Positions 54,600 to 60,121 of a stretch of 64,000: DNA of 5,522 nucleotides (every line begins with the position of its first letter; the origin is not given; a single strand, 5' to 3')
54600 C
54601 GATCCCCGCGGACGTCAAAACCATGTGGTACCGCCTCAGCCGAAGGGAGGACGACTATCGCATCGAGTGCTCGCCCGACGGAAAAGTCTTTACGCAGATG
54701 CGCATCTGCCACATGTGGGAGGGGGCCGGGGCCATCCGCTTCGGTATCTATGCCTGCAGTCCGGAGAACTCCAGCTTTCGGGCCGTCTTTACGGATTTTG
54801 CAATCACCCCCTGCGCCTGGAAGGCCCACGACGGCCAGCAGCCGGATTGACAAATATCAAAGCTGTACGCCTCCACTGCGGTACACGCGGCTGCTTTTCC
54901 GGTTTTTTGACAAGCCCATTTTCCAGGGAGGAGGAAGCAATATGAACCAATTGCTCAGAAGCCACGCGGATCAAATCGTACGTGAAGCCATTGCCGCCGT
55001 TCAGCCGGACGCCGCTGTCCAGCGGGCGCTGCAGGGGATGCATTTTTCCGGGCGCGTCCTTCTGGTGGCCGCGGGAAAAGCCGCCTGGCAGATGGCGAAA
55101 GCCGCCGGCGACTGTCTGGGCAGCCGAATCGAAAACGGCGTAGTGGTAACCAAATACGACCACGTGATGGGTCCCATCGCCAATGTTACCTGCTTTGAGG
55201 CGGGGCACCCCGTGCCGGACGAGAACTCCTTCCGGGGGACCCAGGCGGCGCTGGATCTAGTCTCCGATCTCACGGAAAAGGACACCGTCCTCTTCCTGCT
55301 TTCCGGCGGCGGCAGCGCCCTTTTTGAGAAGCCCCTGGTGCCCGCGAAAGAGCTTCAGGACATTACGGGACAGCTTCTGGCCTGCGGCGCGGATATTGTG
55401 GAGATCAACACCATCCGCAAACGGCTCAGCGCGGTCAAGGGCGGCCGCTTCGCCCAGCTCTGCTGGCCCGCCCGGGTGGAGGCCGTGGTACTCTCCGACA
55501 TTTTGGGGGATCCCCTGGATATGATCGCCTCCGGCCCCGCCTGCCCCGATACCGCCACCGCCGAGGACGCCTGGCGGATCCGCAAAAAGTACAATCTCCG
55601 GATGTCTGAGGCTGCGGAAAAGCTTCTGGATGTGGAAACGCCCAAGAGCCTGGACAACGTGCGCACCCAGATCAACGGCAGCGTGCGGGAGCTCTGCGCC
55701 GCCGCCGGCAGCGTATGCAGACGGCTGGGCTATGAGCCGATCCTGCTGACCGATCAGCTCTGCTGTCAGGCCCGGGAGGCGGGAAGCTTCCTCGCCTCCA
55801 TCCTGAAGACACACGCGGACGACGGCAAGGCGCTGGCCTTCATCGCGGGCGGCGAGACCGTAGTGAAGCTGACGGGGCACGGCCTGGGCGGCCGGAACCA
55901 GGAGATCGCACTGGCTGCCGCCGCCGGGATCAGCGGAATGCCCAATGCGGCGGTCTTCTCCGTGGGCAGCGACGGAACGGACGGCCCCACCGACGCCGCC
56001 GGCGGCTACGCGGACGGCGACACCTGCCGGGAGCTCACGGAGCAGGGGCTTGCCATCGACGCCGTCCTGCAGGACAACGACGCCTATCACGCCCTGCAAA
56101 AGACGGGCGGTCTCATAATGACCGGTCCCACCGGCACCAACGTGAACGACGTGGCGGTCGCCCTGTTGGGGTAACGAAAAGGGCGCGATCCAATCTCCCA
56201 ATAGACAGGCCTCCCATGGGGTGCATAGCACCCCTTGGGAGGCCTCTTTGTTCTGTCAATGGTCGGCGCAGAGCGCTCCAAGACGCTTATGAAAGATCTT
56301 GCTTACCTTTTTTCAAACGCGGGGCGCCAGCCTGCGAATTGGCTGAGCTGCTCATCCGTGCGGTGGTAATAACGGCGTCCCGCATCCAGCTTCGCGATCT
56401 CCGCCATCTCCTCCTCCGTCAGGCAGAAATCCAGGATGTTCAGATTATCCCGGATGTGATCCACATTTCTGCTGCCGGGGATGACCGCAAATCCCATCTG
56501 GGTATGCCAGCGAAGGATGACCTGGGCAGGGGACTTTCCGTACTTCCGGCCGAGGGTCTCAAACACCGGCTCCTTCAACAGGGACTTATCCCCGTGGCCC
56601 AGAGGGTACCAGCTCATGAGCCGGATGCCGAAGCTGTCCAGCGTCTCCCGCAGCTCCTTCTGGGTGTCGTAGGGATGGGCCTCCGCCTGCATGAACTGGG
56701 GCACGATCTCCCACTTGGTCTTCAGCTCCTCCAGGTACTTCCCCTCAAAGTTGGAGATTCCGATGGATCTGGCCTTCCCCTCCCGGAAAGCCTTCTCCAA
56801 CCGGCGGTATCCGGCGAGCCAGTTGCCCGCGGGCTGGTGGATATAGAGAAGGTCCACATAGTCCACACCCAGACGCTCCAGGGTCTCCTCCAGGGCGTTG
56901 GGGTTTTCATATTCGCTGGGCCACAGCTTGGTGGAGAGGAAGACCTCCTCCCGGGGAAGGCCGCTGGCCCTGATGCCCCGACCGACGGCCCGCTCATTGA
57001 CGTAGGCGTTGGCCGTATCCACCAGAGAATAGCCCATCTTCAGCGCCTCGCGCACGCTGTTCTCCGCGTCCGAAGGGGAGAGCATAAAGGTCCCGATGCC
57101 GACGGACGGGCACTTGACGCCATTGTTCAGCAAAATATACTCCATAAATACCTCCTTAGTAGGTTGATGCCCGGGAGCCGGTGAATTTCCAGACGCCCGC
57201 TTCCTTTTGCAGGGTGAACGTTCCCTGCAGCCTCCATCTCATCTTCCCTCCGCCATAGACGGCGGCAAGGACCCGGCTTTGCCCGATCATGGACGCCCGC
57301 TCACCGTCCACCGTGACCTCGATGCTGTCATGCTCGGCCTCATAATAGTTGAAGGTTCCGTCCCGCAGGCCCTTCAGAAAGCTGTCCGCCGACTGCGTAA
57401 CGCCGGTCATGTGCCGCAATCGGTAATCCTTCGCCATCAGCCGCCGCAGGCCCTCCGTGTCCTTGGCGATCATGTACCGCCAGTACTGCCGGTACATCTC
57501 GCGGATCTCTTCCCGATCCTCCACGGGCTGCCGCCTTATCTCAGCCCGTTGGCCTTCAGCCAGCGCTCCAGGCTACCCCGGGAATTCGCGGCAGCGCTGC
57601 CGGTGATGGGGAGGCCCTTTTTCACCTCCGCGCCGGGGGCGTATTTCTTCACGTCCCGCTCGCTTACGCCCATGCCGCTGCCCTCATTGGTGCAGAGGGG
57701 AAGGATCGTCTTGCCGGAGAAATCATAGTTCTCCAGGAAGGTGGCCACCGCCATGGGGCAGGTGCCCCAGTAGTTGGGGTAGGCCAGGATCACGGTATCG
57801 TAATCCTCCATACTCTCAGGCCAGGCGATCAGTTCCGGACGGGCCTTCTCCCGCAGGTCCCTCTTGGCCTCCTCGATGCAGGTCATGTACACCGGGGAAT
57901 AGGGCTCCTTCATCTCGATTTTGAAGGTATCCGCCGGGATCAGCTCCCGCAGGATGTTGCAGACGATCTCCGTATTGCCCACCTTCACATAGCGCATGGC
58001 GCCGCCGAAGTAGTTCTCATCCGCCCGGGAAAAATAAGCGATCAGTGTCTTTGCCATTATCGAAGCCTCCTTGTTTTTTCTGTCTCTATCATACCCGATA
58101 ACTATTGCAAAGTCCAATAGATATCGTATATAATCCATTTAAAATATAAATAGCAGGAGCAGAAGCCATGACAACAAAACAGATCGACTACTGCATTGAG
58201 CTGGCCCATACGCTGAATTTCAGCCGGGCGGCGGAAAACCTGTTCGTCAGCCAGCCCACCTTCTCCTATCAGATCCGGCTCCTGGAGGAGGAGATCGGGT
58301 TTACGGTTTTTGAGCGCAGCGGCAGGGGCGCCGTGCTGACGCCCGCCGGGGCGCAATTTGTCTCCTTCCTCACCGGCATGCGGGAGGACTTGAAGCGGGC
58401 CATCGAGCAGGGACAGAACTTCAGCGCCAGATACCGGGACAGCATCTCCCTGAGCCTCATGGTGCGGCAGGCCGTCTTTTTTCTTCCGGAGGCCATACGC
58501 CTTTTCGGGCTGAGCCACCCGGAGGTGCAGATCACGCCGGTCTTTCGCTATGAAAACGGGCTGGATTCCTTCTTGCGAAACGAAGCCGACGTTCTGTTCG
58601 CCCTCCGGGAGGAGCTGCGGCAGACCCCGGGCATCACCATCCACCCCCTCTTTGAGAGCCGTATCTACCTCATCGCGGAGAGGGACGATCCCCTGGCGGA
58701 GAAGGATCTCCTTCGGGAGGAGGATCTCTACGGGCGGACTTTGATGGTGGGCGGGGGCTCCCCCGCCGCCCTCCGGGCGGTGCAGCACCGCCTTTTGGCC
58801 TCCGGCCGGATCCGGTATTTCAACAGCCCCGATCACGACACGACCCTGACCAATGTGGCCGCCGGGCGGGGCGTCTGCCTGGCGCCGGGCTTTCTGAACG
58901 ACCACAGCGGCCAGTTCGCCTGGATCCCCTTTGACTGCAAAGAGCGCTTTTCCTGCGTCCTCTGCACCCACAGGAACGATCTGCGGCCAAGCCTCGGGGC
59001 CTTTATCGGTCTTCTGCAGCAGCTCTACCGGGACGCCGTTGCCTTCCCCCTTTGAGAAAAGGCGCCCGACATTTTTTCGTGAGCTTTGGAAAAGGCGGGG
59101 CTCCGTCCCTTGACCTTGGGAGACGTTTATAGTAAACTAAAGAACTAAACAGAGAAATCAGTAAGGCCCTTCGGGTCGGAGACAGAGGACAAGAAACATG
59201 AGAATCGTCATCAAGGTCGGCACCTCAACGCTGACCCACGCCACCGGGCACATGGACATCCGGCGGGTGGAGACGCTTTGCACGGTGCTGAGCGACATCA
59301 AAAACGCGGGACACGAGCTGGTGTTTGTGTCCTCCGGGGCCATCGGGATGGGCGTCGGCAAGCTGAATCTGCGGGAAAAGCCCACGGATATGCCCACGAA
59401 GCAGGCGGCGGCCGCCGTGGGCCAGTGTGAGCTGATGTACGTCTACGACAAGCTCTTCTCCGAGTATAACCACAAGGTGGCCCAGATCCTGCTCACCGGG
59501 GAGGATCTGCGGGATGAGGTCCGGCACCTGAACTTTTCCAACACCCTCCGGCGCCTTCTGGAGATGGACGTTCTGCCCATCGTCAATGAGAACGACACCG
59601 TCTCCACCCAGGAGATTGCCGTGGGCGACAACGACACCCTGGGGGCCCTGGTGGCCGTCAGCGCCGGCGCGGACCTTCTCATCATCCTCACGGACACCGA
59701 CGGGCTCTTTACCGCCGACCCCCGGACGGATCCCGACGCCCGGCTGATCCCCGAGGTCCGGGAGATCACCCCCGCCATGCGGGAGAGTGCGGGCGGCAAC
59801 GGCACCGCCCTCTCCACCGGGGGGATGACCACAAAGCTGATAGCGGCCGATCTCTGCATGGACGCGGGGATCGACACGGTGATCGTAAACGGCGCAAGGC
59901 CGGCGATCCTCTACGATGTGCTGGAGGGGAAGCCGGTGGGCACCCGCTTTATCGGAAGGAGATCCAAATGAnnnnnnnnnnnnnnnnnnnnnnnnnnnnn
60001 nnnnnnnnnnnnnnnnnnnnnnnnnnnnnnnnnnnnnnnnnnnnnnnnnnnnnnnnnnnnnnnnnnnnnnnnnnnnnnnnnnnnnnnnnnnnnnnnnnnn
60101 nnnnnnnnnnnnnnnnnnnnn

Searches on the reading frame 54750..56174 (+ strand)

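Call 78: search_protein_families(library=pfam, proteins=[window:54750-56174:+], max_evalue=0.001)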
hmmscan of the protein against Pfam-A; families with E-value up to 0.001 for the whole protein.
window:54750-56174:+ (474 aa): 2 families
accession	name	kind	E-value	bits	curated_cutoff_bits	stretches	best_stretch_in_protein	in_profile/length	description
PF13660.11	DUF4147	-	1.9e-78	263.6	23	1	73-293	2-233/234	Domain of unknown function (DUF4147)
PF05161.18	MOFRL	-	8e-37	126.1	28.3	1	363-467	2-106/106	MOFRL family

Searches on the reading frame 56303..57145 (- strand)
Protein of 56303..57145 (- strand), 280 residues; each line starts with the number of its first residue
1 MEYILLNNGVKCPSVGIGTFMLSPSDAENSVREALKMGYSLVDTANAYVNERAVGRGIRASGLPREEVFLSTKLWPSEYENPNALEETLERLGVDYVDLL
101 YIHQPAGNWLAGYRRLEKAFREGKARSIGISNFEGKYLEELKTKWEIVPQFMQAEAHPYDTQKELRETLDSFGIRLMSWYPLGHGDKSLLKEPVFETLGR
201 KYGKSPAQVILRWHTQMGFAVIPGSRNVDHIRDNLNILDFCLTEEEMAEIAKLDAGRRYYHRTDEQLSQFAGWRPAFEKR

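Call 78: search_protein_families(library=pfam, proteins=[window:56303-57145:-], max_evalue=0.001)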
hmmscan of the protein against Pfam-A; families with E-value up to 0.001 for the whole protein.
window:56303-57145:- (280 aa): 1 family
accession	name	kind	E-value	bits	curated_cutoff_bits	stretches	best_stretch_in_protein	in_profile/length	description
PF00248.27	Aldo_ket_red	-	2.4e-49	168.4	24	1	22-254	16-290/291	Aldo/keto reductase family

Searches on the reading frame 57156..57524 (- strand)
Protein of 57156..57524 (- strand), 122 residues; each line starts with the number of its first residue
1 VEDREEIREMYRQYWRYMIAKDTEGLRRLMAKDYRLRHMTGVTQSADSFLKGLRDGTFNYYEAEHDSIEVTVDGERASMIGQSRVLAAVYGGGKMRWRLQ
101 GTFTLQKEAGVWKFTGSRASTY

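Call 78: search_protein_families(library=pfam, proteins=[window:57156-57524:-], max_evalue=0.001)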
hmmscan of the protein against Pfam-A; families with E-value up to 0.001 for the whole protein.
window:57156-57524:- (122 aa): 3 families
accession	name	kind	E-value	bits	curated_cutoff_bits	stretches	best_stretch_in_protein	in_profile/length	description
PF14534.12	DUF4440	-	3.1e-19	69.8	25.2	1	7-113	1-106/107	Domain of unknown function (DUF4440)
PF13577.12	SnoaL_4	-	1.4e-10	41.7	24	1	2-115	4-123/126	SnoaL-like domain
PF12680.13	SnoaL_2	-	1.9e-05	25.7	27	1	12-105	2-94/102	SnoaL-like domain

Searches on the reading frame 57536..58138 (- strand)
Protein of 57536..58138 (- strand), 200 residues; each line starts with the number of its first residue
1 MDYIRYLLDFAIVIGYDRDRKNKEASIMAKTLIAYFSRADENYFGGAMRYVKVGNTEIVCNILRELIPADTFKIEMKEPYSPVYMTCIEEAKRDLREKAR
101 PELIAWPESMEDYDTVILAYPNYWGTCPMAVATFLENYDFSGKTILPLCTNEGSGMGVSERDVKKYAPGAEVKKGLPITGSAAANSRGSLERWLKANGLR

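Call 78: search_protein_families(library=pfam, proteins=[window:57536-58138:-], max_evalue=0.001)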
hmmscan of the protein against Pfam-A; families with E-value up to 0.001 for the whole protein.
window:57536-58138:- (200 aa): 2 families
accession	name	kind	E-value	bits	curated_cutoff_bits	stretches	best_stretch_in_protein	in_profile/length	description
PF12682.12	Flavodoxin_4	-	1e-23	84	24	1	53-195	10-153/155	Flavodoxin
PF03358.20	FMN_red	-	1.8e-05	24.8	24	1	54-161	14-126/152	NADPH-dependent FMN reductase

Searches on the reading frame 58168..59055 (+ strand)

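Call 78: search_protein_families(library=pfam, proteins=[window:58168-59055:+], max_evalue=0.001)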
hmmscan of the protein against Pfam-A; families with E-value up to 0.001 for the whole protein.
window:58168-59055:+ (295 aa): 2 families
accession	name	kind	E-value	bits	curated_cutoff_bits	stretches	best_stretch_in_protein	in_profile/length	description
PF03466.25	LysR_substrate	-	2.7e-19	69.8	28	1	92-285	7-206/209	LysR substrate binding domain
PF00126.33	HTH_1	-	5e-19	68.4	26.6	1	4-61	2-59/60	Bacterial regulatory helix-turn-helix protein, lysR family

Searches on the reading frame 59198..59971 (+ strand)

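Call 78: search_protein_families(library=pfam, proteins=[window:59198-59971:+], max_evalue=0.001)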
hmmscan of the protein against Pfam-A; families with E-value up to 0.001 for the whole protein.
window:59198-59971:+ (257 aa): 1 family
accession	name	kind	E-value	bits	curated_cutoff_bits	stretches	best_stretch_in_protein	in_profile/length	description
PF00696.33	AA_kinase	-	1e-46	160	24.9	1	1-231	1-234/234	Amino acid kinase family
